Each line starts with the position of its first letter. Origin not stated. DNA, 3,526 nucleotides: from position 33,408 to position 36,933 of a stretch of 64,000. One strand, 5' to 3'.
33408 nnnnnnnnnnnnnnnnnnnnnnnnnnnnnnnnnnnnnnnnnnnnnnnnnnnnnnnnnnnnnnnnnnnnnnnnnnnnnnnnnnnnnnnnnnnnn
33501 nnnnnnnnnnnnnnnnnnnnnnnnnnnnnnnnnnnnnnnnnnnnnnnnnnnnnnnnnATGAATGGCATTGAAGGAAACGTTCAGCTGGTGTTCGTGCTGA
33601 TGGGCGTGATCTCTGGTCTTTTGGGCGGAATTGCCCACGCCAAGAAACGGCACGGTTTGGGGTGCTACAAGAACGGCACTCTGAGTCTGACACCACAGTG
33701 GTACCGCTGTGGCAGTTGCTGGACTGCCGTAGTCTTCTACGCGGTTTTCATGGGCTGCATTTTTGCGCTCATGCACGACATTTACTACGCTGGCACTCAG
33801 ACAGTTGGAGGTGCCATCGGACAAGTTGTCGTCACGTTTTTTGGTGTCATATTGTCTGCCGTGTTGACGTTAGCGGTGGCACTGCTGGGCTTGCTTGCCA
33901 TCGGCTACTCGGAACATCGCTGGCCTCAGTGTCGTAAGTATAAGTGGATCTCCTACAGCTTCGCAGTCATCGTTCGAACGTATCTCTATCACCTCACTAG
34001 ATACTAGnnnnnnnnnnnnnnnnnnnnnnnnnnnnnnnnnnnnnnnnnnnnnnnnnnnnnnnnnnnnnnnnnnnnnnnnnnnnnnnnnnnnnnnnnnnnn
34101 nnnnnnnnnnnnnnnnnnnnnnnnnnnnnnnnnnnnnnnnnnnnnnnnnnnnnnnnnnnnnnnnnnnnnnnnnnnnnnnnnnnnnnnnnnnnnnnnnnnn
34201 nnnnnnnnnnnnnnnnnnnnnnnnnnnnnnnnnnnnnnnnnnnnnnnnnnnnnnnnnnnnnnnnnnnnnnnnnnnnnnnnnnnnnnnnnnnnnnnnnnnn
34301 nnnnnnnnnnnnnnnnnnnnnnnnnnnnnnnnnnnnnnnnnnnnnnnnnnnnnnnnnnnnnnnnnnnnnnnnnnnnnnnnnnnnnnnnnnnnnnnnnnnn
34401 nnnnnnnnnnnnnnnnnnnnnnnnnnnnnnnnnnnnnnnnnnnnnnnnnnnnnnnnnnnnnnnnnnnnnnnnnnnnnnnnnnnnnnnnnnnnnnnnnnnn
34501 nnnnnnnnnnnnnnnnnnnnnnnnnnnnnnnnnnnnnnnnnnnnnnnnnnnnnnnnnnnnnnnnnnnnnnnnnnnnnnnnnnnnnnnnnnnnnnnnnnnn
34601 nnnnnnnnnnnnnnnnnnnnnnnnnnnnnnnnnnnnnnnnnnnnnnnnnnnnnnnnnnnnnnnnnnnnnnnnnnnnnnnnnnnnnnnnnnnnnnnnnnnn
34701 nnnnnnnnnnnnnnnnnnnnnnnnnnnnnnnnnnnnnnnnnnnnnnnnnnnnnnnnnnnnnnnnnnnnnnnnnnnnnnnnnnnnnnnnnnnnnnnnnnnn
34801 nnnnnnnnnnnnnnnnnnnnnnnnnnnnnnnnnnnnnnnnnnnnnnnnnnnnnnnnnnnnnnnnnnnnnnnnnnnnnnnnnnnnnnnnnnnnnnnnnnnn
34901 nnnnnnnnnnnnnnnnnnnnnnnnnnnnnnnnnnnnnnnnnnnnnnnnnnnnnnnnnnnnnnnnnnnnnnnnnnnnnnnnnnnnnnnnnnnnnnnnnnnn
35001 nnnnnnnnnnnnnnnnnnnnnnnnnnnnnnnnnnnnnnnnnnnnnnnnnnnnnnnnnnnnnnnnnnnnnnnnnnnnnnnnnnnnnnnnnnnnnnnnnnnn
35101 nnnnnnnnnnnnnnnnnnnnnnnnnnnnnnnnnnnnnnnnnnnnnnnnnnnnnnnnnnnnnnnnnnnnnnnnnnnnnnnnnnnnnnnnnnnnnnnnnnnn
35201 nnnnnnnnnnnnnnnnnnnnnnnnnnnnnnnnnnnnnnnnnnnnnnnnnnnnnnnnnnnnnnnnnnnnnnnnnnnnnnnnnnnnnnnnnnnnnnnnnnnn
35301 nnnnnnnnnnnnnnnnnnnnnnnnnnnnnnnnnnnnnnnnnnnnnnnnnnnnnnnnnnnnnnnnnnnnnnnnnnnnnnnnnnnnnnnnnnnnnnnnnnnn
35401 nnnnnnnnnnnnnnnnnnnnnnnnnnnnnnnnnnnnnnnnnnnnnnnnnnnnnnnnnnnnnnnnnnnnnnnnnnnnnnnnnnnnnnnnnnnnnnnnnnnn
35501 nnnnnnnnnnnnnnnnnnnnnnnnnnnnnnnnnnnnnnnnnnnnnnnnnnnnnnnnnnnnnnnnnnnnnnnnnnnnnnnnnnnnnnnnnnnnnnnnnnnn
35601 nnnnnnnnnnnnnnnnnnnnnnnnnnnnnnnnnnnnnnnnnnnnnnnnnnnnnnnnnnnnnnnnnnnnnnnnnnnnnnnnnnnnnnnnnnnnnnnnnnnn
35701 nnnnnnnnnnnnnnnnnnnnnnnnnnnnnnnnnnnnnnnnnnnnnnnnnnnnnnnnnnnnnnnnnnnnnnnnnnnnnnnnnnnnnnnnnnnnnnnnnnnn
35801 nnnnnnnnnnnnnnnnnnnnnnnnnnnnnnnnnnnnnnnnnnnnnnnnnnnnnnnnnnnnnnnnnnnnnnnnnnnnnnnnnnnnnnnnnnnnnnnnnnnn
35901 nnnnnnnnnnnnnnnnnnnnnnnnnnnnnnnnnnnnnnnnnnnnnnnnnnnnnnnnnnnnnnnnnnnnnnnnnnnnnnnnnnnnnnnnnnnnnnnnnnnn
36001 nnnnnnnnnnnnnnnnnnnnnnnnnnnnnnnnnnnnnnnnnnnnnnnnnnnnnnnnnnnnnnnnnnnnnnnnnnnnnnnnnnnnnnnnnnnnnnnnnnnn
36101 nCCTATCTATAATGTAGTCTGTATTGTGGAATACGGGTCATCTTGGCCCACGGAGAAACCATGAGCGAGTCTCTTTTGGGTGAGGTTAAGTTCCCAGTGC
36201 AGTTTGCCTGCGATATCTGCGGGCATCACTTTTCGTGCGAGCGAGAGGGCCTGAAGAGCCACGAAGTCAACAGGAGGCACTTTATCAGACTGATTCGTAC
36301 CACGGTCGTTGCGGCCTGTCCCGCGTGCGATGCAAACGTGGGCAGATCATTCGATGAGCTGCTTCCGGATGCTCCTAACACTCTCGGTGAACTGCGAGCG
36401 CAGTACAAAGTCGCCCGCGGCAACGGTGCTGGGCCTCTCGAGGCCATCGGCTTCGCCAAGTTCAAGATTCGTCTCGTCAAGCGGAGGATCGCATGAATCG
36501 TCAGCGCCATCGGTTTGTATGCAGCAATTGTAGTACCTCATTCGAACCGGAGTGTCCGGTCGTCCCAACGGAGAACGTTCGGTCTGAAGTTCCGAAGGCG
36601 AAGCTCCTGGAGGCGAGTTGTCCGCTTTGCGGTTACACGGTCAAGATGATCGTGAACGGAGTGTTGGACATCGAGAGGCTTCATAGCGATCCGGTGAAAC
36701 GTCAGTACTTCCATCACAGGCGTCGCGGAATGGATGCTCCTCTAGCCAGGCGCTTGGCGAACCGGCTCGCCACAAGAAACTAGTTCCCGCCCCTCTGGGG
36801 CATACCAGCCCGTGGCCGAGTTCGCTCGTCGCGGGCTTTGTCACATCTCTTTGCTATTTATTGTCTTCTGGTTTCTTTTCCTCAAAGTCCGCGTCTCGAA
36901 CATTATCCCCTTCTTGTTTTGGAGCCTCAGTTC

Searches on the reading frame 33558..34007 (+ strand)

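Call 17: search_protein_families(library=pfam, proteins=[window:33558-34007:+], max_evalue=1)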
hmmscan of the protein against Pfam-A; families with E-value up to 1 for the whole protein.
window:33558-34007:+ (149 aa): 0 families

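Call 18: search_protein_families(library=phrogs, proteins=[window:33558-34007:+], max_evalue=1)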
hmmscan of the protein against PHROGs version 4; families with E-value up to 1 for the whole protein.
window:33558-34007:+ (149 aa): 2 families
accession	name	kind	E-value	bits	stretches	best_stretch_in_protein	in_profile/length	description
phrog_38409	-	unknown function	0.12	13.4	0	55-101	18-64/77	-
phrog_16916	-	unknown function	0.35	11.9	1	59-92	8-41/61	-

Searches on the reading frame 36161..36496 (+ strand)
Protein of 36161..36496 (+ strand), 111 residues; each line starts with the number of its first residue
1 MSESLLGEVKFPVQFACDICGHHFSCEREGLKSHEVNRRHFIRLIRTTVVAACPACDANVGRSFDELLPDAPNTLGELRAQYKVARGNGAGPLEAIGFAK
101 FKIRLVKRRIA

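Call 17: search_protein_families(library=pfam, proteins=[window:36161-36496:+], max_evalue=1)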
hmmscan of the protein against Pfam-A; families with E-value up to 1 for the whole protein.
window:36161-36496:+ (111 aa): 10 families
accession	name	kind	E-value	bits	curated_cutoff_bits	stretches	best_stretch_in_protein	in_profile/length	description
PF07295.17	DUF1451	-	0.031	14.9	26.1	0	7-27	106-126/146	Zinc-ribbon containing domain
PF24110.1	DUF7385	-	0.061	13.4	28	1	42-68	18-40/72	Family of unknown function (DUF7385)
PF09723.15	Zn_ribbon_8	-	0.087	13.3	34.4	1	15-62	6-39/41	Zinc ribbon domain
PF24029.1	DUF7340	-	0.13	12.5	27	1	46-62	2-18/62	Domain of unknown function (DUF7340)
PF24458.1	DUF7573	-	0.18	12.3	30.2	0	51-64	12-25/39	Domain of unknown function (DUF7573)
PF11931.14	SF3a60_Prp9_C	-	0.27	12.2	30.7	1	12-45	22-55/120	SF3a60/Prp9 C-terminal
PF13824.12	zf-Mss51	-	0.35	11.5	27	1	12-46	12-46/55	Zinc-finger of mitochondrial splicing suppressor 51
PF13894.12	zf-C2H2_4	-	0.4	12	27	1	15-35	1-20/24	C2H2-type zinc finger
PF19746.4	DUF6233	-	0.47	11.1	27.6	1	22-58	18-54/59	Family of unknown function (DUF6233)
PF13248.11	Zn_ribbon_3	-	0.64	10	27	0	52-60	4-12/26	zinc-ribbon domain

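Call 18: search_protein_families(library=phrogs, proteins=[window:36161-36496:+], max_evalue=1)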
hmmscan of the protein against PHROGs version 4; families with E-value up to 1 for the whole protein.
window:36161-36496:+ (111 aa): 4 families
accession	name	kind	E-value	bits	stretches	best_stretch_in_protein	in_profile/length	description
phrog_15404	-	unknown function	0.00037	21.8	1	31-105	8-82/89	-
phrog_5200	-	DNA, RNA and nucleotide metabolism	0.16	12.9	1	14-62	40-86/154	HNH endonuclease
phrog_7321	-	unknown function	0.34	12.1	1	13-52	29-68/149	-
phrog_4875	-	unknown function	0.36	12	0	43-65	27-45/77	-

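Call 72: find_related_loci(query=window:36161-36493:+, collection=viral_contigs, flank=5000)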
Query window:36161-36493:+ (111 aa) in viral_contigs; peptide patterns used: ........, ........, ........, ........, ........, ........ (x = any residue, [..] = any of these).
38 stretches matched a pattern, but none encodes a relative of the query by tblastn (E <= 1e-3).

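Call 105: search_dna_similar(query=window:36161-36493:+, collection=phages, mode=protein, max_evalue=0.01, max_rows=8)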
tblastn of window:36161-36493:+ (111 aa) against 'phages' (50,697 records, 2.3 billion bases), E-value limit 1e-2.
No match.

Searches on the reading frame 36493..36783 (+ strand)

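Call 17: search_protein_families(library=pfam, proteins=[window:36493-36783:+], max_evalue=1)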
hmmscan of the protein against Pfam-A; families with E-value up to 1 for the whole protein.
window:36493-36783:+ (96 aa): 7 families
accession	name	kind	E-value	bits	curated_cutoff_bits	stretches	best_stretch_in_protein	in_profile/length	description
PF24441.1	DUF7560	-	0.002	18.2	27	1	4-50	2-37/44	Family of unknown function (DUF7560)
PF13920.12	zf-C3HC4_3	-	0.0022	18.2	27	1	5-23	21-41/49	Zinc finger, C3HC4 type (RING finger)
PF14353.12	CpXC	-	0.0054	17.2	25.4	1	10-54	3-51/121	CpXC protein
PF14803.11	Zn_ribbon_Nudix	-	0.11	12.9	25.6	1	4-15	19-30/34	Nudix N-terminal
PF09963.14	DUF2197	-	0.29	11.9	22.2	0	2-15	26-39/56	Uncharacterized protein conserved in bacteria (DUF2197)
PF12773.13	DZR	-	0.37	11.4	27.3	0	6-52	11-36/45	Double zinc ribbon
PF09723.15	Zn_ribbon_8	-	0.38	11.2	34.4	0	7-48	5-34/41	Zinc ribbon domain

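Call 18: search_protein_families(library=phrogs, proteins=[window:36493-36783:+], max_evalue=1)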
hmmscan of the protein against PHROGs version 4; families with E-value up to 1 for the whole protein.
window:36493-36783:+ (96 aa): 5 families
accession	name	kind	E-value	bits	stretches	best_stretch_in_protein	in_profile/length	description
phrog_22215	-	unknown function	0.014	16.2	1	42-77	5-40/324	-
phrog_2096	-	unknown function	0.033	15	1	19-60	43-82/161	-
phrog_27629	-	unknown function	0.4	12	1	45-91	39-85/99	-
phrog_2834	-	unknown function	0.53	11.2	0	4-55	12-64/78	-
phrog_10675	-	unknown function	0.65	11.3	0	5-19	29-43/98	-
